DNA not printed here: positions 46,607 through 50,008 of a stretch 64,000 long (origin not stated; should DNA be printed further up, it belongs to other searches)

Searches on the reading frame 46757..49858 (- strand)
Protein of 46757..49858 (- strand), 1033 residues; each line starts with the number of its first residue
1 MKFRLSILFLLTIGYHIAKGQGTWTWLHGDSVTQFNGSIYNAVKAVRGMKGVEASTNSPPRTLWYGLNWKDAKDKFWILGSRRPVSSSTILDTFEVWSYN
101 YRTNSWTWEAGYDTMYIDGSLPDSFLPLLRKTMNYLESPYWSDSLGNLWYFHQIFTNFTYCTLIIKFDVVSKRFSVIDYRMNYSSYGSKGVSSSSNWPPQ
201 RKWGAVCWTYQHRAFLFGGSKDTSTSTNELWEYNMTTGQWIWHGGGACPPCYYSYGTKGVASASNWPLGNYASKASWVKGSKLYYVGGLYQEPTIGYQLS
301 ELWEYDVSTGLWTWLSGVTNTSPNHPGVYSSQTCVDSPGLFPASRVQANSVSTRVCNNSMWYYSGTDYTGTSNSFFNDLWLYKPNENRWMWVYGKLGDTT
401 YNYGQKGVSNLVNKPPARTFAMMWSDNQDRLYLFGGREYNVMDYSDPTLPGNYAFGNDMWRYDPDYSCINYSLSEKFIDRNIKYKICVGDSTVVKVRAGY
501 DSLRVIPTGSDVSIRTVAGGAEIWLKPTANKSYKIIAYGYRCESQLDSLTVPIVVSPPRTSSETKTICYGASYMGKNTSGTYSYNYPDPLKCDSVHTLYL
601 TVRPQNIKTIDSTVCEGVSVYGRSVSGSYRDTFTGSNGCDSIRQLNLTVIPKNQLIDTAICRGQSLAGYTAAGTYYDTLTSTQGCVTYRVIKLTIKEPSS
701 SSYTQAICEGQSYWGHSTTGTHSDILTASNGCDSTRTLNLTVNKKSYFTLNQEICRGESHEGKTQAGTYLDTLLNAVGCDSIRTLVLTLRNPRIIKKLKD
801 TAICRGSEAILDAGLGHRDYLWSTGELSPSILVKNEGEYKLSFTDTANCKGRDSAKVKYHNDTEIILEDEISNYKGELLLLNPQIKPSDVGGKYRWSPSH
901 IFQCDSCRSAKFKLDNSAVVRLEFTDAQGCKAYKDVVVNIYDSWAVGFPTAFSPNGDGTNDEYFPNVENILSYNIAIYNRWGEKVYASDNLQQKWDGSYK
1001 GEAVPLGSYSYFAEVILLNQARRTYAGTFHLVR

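Call 6: search_protein_families(library=pfam, max_evalue=0.01, proteins=[window:46757-49858:-])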
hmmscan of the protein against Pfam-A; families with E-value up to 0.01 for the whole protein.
window:46757-49858:- (1033 aa): 6 families
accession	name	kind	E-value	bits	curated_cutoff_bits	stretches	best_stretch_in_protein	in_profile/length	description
PF13585.12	CHU_C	-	5.3e-17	62.1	27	1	948-1027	3-82/86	CHU_C Type IX secretion signal domain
PF24681.1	Kelch_KLHDC2_KLHL20_DRC7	-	7.1e-14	52.1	50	2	192-316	42-195/221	KLHDC2/KLHL20/DRC7 Kelch-repeats domain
PF13418.12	Kelch_4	-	7.8e-09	35.8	21.6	1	212-240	13-41/49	Galactose oxidase, central domain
PF13415.12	Kelch_3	-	2.1e-08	34.6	22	1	213-240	3-30/48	Galactose oxidase, central domain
PF07646.21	Kelch_2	-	1.1e-05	25.6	21.3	0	209-241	9-42/48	Kelch motif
PF13964.12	Kelch_6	-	0.00026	21.3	25.3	0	280-317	11-45/50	Kelch motif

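Call 7: search_protein_families(library=ncbifam, max_evalue=0.01, proteins=[window:46757-49858:-])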
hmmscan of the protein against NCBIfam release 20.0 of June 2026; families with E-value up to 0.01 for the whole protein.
window:46757-49858:- (1033 aa): 1 family
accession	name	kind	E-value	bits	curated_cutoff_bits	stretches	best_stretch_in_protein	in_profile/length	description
TIGR04131.1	Bac_Flav_CTERM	domain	7.9e-14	51.6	35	1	947-1033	2-85/85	T9SS type B sorting domain-containing protein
